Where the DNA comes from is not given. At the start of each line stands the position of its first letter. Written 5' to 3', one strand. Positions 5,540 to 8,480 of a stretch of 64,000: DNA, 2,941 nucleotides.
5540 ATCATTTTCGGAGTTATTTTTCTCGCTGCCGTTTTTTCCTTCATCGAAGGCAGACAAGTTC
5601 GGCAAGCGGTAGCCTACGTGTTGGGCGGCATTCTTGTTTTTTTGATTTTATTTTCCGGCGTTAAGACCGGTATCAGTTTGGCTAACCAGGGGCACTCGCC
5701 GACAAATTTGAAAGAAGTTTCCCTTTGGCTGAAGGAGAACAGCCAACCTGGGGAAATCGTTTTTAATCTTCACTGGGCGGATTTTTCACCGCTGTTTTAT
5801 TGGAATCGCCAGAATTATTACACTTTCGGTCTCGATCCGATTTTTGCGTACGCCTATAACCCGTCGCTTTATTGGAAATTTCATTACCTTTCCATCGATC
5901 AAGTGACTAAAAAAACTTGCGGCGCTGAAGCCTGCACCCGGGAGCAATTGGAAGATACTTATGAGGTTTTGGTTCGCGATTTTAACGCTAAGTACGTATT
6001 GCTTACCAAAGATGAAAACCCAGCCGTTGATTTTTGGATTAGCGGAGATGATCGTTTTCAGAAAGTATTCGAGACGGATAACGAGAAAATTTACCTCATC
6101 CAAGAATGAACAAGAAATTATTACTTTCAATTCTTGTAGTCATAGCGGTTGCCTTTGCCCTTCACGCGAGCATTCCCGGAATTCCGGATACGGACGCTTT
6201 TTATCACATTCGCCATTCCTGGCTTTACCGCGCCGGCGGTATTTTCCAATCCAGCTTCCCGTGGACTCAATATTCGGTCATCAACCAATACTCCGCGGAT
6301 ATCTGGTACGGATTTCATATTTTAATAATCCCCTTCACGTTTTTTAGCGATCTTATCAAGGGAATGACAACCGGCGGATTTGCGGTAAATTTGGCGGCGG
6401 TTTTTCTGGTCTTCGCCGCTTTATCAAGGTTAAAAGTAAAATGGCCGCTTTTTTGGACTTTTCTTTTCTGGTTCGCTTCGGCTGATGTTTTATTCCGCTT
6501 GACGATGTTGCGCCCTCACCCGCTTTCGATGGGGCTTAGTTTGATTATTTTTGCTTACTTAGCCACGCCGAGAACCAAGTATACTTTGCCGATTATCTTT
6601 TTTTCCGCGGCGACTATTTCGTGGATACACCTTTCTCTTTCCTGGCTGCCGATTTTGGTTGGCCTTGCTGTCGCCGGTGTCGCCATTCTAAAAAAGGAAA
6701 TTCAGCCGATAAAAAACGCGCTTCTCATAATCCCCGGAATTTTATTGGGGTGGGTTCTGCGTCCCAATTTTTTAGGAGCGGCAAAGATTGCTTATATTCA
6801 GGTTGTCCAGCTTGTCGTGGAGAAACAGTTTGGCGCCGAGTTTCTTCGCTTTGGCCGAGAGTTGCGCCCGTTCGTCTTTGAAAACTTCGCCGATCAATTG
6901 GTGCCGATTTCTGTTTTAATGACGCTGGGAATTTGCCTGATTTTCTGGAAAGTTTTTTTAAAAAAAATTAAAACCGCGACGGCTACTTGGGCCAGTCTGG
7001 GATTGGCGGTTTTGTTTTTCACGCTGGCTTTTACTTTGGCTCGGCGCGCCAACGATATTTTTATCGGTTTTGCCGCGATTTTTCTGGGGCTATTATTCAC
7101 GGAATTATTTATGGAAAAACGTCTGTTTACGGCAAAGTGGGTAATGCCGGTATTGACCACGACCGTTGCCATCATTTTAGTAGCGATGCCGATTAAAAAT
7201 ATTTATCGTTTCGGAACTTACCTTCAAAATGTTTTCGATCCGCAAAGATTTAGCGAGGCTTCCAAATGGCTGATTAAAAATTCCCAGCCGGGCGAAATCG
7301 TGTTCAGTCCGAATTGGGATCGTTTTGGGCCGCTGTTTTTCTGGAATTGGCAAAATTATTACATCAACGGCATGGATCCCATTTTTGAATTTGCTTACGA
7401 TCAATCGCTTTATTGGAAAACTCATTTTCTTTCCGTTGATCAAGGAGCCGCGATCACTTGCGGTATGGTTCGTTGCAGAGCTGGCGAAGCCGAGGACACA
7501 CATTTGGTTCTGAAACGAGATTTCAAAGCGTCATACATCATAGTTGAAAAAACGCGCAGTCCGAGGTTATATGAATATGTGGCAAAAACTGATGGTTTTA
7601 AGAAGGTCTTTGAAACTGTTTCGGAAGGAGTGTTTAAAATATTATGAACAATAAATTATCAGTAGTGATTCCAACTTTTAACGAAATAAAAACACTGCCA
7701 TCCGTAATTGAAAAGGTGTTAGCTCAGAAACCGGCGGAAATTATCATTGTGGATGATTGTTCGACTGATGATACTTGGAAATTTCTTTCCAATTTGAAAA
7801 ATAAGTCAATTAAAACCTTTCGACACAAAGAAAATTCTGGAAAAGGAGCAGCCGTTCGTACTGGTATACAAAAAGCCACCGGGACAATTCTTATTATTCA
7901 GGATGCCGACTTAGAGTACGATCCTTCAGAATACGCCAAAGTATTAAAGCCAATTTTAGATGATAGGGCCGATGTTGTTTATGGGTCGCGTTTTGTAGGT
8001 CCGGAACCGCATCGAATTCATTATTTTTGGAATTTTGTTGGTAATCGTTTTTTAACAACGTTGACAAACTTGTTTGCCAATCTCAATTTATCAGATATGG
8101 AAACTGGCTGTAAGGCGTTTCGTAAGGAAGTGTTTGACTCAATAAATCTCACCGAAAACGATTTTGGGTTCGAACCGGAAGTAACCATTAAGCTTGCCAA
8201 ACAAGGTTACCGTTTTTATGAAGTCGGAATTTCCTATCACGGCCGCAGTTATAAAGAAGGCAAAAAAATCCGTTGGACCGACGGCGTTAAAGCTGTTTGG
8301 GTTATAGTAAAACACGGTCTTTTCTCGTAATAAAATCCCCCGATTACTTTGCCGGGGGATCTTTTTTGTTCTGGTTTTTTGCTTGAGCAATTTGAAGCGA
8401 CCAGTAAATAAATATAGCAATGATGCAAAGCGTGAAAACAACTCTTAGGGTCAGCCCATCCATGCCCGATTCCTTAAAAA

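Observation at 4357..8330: Tandem GT-C membrane glycosyltransferase paralogs coupled to a Dpm1-like GT2: a candidate polyprenol-phosphate-dependent protein/glycan glycosylation module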

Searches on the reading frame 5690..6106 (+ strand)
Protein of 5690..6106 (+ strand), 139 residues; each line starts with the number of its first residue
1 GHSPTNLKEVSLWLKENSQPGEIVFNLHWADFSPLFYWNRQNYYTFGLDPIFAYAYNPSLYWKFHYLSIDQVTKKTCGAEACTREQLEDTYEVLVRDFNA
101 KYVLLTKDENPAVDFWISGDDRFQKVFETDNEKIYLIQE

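Call 67: predict_structure(alignment_id=A3)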
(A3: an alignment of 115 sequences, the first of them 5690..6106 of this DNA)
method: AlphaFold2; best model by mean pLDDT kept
length: 139 residues; sequences in the alignment: 115
mean_pLDDT: 95.9   pTM: 0.90
mean pLDDT of the five models: 95.9, 94.6, 93.9, 93.0, 91.9
residues with pLDDT >= 90: 130; 70-90: 7; 50-70: 2; < 50: 0
segments of 3 or more residues with pLDDT < 50: none
pLDDT, mean of each block of 10 residues (from residue 1): 85 98 97 96 91 96 98 96 94 98 98 98 98 97
secondary structure, 60 per line:
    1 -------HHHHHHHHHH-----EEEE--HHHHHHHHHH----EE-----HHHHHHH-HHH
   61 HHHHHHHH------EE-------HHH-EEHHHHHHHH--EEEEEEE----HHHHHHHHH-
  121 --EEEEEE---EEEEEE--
elements in order: H8-17 E23-26 H29-38 H50-56 H58-68 H90-97 E100-106 H111-119 E123-128 E132-137

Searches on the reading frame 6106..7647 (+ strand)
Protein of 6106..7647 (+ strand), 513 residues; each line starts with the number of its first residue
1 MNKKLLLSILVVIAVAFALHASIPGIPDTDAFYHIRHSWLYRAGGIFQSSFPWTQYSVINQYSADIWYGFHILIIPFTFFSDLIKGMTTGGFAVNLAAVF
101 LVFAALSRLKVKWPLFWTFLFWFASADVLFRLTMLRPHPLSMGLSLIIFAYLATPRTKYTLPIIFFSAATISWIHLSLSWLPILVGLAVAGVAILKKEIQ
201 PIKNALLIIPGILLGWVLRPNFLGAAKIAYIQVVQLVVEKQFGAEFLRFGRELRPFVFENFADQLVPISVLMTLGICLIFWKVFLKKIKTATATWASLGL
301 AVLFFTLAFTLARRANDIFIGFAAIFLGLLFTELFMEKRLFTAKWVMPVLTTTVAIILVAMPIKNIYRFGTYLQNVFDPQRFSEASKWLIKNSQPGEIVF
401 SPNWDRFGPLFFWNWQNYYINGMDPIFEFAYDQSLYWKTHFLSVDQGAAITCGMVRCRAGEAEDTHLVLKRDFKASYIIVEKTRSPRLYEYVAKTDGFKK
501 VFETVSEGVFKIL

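Call 3: search_protein_families(library=pfam, proteins=[window:6106-7647:+], max_evalue=1)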
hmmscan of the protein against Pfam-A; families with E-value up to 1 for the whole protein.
window:6106-7647:+ (513 aa): 0 families

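Call 4: search_protein_families(library=ncbifam, proteins=[window:6106-7647:+], max_evalue=1)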
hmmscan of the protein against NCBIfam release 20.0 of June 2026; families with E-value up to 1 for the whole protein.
window:6106-7647:+ (513 aa): 1 family
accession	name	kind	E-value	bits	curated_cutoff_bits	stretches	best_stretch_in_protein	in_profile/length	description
NF000280.1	SMR_efflux_smr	exception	0.12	13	200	1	271-332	6-69/105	multidrug efflux SMR transporter Smr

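Call 80: list_cluster_members(proteins=[window:6106-7647:+, window:7644-8330:+])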
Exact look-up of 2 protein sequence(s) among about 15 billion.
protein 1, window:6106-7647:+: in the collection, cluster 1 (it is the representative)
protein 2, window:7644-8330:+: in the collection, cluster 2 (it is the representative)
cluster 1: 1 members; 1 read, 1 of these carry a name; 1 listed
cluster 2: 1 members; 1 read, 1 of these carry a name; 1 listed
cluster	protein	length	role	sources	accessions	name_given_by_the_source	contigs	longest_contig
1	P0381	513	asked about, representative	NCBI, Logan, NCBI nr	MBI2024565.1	MAG: hypothetical protein HYT03_00525 [Candidatus Harrisonbacteria bacterium] | hypothetical protein [Candidatus Harrisonbacteria bacterium]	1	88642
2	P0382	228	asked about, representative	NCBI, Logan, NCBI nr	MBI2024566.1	MAG: glycosyltransferase family 2 protein [Candidatus Harrisonbacteria bacterium] | glycosyltransferase family 2 protein [Candidatus Harrisonbacteria bacterium]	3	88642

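Call 92: find_related_loci(query=A5, collection=metagenome_contigs, flank=7000)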
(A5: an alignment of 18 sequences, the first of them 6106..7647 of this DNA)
Query A5 (513 aa) in metagenome_contigs; peptide patterns used: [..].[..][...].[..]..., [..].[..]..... (x = any residue, [..] = any of these).
241 stretches matched a pattern; 199 encode a relative of the query (tblastn E <= 1e-3); the best 80 are kept; 80 distinct loci.
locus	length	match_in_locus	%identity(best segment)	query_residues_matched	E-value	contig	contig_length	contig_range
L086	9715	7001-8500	53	11-513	3e-178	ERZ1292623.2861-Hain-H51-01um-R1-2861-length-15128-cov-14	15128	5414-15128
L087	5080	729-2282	52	3-513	0e+0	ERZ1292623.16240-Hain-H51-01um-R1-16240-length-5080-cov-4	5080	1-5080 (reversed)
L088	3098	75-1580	54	2-513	2e-180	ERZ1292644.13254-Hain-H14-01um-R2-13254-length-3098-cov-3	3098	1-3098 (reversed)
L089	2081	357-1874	51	6-513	0e+0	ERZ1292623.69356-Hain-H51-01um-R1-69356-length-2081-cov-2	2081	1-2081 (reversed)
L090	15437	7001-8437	52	28-513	3e-166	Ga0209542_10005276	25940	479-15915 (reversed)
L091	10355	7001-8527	49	25-512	8e-162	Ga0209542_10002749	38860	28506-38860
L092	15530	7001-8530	49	6-513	4e-160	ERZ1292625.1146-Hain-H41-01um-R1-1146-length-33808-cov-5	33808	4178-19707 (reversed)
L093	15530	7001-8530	49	6-513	8e-160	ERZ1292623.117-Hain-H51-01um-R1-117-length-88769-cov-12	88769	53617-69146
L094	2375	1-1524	50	42-513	2e-169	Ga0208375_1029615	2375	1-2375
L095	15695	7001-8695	46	5-512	1e-148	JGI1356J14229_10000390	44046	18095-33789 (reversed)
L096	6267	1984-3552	45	7-512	2e-147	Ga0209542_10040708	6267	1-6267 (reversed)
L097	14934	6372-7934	51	9-512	1e-151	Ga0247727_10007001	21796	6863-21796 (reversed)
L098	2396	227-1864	47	1-512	2e-155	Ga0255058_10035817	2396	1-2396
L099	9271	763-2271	46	14-512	1e-139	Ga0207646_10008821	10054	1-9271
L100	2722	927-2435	44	6-507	7e-137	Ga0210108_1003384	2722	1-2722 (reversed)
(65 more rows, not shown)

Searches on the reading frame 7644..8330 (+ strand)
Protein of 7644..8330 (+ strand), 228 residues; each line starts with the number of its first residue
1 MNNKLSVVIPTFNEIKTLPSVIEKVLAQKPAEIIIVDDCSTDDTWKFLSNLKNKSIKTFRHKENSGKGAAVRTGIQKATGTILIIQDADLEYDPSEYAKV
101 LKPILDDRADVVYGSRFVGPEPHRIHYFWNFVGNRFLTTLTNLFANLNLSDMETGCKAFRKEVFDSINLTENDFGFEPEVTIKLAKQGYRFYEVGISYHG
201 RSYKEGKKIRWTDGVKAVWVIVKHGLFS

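Call 3: search_protein_families(library=pfam, proteins=[window:7644-8330:+], max_evalue=1)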
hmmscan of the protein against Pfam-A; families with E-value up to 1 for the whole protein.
window:7644-8330:+ (228 aa): 5 families
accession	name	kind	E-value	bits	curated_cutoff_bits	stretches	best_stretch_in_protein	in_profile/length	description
PF00535.33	Glycos_transf_2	-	3.5e-38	131.6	23.3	1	6-166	1-166/168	Glycosyl transferase family 2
PF13641.12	Glyco_tranf_2_3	-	1.5e-07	32.1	27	1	5-136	3-139/230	Glycosyltransferase like family 2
PF10111.15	Glyco_tranf_2_2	-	9.4e-07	29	27.3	1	6-102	1-104/276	Glycosyltransferase like family 2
PF13704.12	Glyco_tranf_2_4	-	0.00055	20.8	27.5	1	13-88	2-80/98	Glycosyl transferase family 2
PF13506.12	Glyco_transf_21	-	0.008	16.1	21.7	1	67-167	18-117/174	Glycosyl transferase family 21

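Call 4: search_protein_families(library=ncbifam, proteins=[window:7644-8330:+], max_evalue=1)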
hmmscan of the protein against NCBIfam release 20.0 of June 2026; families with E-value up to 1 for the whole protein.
window:7644-8330:+ (228 aa): 30 families (the best 25 are shown)
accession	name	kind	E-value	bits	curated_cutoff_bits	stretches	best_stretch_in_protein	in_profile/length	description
TIGR04182.1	glyco_TIGR04182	equivalog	8.5e-35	120.5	325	1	5-223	2-216/293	S-layer glycoprotein N-glycosyltransferase AglJ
NF058614.1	PPMAGASynPpgS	equivalog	1.2e-20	73.9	370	1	7-215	4-213/226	polyprenyl-phospho-N-acetylgalactosaminyl synthase PpgS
NF041391.1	DPhHxTase_Halo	equivalog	5.1e-19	68.1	375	1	11-202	3-187/213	dolichyl-phosphate hexose transferase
NF041875.1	EPS_EpsD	equivalog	1.3e-18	67.5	370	1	5-174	1-177/325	exopolysaccharide biosynthesis glycosyltransferase EpsD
NF007482.0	PRK10073.1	equivalog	2.6e-15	56.2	423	1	2-112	5-118/334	glycosyltransferase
TIGR04283.1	glyco_like_mftF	equivalog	8.1e-15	55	182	1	5-117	1-111/221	TIGR04283 family arsenosugar biosynthesis glycosyltransferase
TIGR03937.1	PgaC_IcaA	equivalog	3.4e-14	52.6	422.3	1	3-96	45-142/407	poly-beta-1,6-N-acetyl-D-glucosamine synthase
NF007986.1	PRK10714.1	equivalog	3.7e-14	52.5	529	1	3-187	6-192/316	undecaprenyl-phosphate 4-deoxy-4-formamido-L-arabinose transferase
NF047683.1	TeichurnBiosyTuaG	equivalog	9.9e-14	51.6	400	1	3-102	6-109/252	teichuronic acid biosynthesis protein TuaG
NF047588.1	GlcsyltransPgfSStrep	equivalog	6.5e-13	48.6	500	1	4-167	2-167/308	glycosyltransferase PgfS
TIGR03965.1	mycofact_glyco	equivalog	1.3e-11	44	280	1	4-120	75-194/467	mycofactocin biosynthesis glycosyltransferase MftF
NF010496.0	PRK13915.1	equivalog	4.7e-11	42.3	262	1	3-107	31-145/307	glucosyl-3-phosphoglycerate synthase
NF038302.1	EPS_HpsE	equivalog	5e-08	32.3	300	1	4-89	2-96/307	hormogonium polysaccharide biosynthesis glycosyltransferase HpsE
NF053739.1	GlytfEpsEBac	equivalog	5.3e-08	32.2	450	1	4-89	2-92/265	glycosyltransferase EpsE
NF038299.1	EPS_HpsN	equivalog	9.4e-08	31.4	425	1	4-100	2-101/317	hormogonium polysaccharide biosynthesis glycosyltransferase HpsN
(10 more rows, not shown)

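Call 10: search_solved_structures(query=window:7644-8330:+, max_evalue=0.001)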
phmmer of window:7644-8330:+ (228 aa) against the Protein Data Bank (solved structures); distinct sequences matched with E-value up to 0.001: 32.
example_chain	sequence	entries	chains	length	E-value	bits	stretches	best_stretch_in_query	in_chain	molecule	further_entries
5mlz_A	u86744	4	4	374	1.2e-19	74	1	3-208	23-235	Dolichol monophosphate mannose synthase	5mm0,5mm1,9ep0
9hwj_A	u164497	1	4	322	1.9e-10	43.9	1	4-168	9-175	Undecaprenyl-phosphate 4-deoxy-4-formamido-L-arabinose transferase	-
2z87_A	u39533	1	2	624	5.5e-10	42.4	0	5-96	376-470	Chondroitin synthase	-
2z86_A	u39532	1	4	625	5.5e-10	42.4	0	5-96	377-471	Chondroitin synthase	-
8vh7_A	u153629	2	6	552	5.1e-09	39.3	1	4-91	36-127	Heparosan synthase B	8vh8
8viw_A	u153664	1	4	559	5.3e-09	39.2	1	4-91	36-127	Heparosan synthase B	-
6p61_A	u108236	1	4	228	7.2e-09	38.8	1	5-105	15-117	Glycosyltransferase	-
9bhc_C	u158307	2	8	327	1e-08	38.3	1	4-114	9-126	Undecaprenyl-phosphate 4-deoxy-4-formamido-L-arabinose transferase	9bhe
8vxh_A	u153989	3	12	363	1.3e-08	38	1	4-113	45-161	Undecaprenyl-phosphate 4-deoxy-4-formamido-L-arabinose transferase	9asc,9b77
3bcv_A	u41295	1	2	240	7.5e-08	35.5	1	4-100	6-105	Putative glycosyltransferase protein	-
5tze_C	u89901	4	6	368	7.8e-08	35.4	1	4-108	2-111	Glycosyl transferase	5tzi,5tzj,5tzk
5tz8_A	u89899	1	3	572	1.5e-07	34.5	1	4-108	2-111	Glycosyl transferase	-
5ekp_C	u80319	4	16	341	2.2e-07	33.9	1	4-116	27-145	Uncharacterized glycosyltransferase sll0501 | Glycosyltransferase sll0501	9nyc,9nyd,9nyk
9nye_A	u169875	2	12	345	2.3e-07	33.9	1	4-116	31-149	Glycosyltransferase sll0501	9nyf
5eke_A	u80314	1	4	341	2.3e-07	33.8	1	4-116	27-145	Uncharacterized glycosyltransferase sll0501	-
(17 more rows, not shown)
